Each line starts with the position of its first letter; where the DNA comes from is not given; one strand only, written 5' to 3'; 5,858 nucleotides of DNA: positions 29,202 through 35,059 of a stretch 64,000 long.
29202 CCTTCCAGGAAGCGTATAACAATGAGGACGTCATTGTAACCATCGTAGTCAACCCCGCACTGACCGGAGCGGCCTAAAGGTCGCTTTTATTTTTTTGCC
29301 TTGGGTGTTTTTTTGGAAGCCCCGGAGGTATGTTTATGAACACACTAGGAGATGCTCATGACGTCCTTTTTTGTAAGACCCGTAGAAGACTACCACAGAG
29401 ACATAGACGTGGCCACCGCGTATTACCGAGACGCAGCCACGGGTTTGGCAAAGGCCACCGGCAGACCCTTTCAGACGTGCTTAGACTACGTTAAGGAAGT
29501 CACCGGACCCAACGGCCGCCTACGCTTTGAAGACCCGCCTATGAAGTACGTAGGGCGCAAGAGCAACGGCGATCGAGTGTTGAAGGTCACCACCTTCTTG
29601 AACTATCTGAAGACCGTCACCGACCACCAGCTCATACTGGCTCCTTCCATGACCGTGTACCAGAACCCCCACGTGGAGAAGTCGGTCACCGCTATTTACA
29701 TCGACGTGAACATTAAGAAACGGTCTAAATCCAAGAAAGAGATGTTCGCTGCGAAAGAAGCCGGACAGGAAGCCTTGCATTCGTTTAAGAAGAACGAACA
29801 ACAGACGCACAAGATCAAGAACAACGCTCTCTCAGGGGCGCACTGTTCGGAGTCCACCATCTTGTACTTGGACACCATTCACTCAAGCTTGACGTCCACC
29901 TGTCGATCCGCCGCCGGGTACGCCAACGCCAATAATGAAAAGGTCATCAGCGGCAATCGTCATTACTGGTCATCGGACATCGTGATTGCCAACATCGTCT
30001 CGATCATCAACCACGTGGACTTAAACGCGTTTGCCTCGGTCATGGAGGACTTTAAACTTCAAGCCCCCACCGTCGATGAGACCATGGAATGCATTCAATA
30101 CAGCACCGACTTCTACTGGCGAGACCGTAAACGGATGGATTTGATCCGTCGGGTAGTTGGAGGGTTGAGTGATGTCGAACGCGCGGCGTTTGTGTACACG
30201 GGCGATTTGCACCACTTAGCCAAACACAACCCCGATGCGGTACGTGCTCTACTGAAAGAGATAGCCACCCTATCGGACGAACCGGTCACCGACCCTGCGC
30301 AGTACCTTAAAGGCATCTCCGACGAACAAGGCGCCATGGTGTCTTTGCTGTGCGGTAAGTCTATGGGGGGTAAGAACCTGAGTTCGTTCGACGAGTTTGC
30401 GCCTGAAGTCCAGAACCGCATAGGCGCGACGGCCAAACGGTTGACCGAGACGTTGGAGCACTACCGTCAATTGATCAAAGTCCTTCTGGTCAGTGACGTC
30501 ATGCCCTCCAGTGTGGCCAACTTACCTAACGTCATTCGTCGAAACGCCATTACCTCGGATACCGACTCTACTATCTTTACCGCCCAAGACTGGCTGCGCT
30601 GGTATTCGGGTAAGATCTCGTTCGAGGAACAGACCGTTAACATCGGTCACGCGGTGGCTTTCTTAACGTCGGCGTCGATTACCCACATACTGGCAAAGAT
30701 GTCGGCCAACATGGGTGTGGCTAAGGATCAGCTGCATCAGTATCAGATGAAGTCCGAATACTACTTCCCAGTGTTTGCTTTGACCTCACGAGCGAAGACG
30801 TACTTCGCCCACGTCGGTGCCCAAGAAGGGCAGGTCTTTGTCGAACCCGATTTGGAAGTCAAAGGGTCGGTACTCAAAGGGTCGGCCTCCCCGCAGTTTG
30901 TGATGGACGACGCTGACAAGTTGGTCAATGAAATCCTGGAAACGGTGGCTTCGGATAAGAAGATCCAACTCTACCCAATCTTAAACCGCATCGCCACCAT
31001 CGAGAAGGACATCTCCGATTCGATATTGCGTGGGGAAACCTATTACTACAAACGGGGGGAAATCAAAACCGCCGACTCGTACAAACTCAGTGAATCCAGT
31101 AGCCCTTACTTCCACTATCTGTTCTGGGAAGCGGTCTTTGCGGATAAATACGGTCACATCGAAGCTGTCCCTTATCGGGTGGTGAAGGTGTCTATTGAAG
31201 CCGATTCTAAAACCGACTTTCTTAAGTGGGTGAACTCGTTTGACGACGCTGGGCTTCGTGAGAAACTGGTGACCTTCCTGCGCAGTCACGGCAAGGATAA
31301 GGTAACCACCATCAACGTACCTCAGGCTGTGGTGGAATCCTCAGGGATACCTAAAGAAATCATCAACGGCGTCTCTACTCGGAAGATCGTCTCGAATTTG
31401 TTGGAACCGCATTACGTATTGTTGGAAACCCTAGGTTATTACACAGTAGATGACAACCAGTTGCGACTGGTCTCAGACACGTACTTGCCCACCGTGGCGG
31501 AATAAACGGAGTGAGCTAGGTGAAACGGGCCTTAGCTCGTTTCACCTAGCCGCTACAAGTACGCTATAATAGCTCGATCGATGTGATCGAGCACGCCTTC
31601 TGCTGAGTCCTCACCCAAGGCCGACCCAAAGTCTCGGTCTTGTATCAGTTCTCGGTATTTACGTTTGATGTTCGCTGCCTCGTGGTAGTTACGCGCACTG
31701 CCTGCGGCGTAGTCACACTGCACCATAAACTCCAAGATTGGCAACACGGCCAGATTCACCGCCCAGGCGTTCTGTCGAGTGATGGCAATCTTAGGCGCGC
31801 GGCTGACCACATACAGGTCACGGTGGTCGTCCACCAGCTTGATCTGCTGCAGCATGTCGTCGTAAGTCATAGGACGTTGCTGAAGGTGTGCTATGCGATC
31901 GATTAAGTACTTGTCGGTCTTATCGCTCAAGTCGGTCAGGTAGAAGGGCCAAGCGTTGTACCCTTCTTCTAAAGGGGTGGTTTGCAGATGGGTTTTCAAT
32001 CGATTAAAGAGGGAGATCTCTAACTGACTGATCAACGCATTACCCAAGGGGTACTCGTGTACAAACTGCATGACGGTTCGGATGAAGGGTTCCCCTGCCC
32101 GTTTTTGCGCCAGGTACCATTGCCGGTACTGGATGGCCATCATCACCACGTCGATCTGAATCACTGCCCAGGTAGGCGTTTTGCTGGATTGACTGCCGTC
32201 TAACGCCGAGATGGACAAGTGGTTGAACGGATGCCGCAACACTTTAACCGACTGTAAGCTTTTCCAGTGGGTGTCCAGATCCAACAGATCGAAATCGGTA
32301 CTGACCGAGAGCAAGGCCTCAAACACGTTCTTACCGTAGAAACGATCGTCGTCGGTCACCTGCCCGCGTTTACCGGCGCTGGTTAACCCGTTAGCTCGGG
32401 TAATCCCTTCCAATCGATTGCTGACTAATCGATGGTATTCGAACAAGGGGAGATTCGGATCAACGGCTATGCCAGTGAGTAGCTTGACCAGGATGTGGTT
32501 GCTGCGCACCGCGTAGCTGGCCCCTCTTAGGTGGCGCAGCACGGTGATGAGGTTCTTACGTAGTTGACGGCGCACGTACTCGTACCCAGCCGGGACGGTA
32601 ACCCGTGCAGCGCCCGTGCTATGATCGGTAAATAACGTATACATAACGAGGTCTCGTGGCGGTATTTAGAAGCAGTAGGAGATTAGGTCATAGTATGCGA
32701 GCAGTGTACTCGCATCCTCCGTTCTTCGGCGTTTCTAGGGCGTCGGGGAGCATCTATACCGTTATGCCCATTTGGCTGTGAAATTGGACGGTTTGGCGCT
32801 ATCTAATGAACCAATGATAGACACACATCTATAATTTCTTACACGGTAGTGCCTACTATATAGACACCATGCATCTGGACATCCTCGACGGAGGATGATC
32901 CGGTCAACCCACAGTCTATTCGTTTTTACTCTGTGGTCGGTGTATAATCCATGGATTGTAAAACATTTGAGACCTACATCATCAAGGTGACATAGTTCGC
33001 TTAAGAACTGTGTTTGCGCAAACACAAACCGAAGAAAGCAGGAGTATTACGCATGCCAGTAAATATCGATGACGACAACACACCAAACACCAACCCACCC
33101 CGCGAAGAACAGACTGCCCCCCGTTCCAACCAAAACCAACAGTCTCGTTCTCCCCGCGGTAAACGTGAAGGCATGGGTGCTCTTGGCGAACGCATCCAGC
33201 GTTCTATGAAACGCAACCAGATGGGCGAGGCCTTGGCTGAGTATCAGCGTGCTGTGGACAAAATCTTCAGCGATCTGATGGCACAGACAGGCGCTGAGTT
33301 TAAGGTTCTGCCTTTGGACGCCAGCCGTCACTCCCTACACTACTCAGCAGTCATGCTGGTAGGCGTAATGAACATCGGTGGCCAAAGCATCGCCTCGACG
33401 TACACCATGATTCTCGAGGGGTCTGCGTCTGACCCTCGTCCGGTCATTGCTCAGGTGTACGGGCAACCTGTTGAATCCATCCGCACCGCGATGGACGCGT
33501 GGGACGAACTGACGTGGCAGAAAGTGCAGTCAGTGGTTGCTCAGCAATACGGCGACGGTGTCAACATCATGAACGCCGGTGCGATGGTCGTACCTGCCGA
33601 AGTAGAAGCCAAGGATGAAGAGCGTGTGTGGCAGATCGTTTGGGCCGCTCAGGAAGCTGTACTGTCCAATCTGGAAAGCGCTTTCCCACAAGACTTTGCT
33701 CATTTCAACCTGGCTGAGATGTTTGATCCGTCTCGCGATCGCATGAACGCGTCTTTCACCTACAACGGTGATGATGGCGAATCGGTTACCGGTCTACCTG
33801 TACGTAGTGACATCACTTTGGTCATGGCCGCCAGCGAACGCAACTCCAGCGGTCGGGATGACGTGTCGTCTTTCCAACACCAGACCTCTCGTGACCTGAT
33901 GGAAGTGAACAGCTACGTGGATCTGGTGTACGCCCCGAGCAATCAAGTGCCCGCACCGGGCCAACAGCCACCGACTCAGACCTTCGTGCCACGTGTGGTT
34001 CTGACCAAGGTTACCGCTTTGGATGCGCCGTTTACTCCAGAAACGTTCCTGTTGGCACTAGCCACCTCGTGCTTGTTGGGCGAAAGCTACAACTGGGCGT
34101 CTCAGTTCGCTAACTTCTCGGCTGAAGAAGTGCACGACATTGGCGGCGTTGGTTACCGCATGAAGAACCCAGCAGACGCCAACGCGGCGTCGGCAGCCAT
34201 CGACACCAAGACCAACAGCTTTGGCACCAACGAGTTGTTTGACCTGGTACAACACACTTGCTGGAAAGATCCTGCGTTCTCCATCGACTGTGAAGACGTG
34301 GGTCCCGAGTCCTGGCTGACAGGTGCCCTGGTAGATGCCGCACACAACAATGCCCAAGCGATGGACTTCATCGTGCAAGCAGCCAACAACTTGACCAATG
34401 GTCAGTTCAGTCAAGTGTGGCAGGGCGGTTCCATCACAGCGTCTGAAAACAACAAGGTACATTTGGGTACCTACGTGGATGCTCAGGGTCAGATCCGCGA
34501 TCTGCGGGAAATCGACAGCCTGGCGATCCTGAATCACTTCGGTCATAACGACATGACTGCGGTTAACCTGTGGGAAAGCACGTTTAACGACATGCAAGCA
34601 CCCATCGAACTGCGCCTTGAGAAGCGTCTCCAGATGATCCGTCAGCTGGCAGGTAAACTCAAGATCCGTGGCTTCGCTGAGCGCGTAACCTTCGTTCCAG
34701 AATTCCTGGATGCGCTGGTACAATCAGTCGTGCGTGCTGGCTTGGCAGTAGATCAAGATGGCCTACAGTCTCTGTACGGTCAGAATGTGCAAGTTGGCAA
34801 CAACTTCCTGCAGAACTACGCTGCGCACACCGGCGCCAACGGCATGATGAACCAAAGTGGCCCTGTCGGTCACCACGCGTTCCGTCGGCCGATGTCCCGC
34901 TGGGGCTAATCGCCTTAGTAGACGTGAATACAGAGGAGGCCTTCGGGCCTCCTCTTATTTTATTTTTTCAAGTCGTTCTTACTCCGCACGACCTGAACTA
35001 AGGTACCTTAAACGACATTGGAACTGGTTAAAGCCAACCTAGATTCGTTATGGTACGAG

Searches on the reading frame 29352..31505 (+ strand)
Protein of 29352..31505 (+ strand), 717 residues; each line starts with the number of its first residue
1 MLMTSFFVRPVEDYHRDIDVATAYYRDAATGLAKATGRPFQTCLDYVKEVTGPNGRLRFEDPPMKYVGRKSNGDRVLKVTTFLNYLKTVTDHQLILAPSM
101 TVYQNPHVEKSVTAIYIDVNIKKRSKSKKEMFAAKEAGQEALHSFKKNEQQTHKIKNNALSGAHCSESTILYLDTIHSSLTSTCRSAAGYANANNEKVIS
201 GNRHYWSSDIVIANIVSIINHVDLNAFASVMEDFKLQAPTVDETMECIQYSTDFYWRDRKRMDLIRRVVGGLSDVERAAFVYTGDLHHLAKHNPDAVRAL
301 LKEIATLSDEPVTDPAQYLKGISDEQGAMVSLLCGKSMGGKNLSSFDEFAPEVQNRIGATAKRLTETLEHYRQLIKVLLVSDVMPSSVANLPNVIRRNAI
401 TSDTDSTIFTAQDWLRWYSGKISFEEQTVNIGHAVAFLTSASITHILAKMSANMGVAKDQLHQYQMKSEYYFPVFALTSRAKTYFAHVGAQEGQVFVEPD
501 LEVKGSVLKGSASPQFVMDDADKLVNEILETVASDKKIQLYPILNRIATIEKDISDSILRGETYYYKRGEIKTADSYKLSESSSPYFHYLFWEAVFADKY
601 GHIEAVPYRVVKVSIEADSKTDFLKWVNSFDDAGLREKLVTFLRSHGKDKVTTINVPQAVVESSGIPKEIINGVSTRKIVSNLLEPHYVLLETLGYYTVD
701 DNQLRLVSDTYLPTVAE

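Call 97: search_protein_families(library=phrogs, proteins=[window:29352-31505:+], max_evalue=0.00001)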
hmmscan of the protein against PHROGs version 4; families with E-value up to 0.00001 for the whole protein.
window:29352-31505:+ (717 aa): 2 families
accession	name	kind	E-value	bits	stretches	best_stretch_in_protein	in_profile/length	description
phrog_2927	-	DNA, RNA and nucleotide metabolism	4.1e-251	836.4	1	3-711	3-710/710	DNA polymerase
phrog_262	-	DNA, RNA and nucleotide metabolism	8.4e-11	41.7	0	398-531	573-704/856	DNA polymerase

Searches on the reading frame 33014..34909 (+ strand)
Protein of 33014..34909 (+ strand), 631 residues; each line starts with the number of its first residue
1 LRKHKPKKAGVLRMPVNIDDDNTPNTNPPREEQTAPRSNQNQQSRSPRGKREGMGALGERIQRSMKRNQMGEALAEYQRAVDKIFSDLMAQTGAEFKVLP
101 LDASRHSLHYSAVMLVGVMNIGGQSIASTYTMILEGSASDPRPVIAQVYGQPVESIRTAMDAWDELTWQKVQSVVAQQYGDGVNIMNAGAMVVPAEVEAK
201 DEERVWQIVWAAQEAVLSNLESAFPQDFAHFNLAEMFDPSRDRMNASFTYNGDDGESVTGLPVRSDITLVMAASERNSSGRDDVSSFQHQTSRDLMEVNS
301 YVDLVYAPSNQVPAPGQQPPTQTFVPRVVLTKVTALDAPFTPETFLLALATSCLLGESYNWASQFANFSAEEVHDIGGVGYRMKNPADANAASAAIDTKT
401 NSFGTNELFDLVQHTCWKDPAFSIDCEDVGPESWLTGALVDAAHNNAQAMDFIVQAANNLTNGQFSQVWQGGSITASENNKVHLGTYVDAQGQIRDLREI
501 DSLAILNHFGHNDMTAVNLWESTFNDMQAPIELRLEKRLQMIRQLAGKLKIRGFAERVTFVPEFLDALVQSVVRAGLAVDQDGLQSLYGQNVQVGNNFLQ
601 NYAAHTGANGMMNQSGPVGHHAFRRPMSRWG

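Call 97: search_protein_families(library=phrogs, proteins=[window:33014-34909:+], max_evalue=0.00001)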
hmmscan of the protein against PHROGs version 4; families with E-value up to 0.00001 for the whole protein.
window:33014-34909:+ (631 aa): 1 family
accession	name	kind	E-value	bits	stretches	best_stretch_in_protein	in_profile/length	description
phrog_4795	-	DNA, RNA and nucleotide metabolism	2.6e-96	324.7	1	22-619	32-663/677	nuclear shell protein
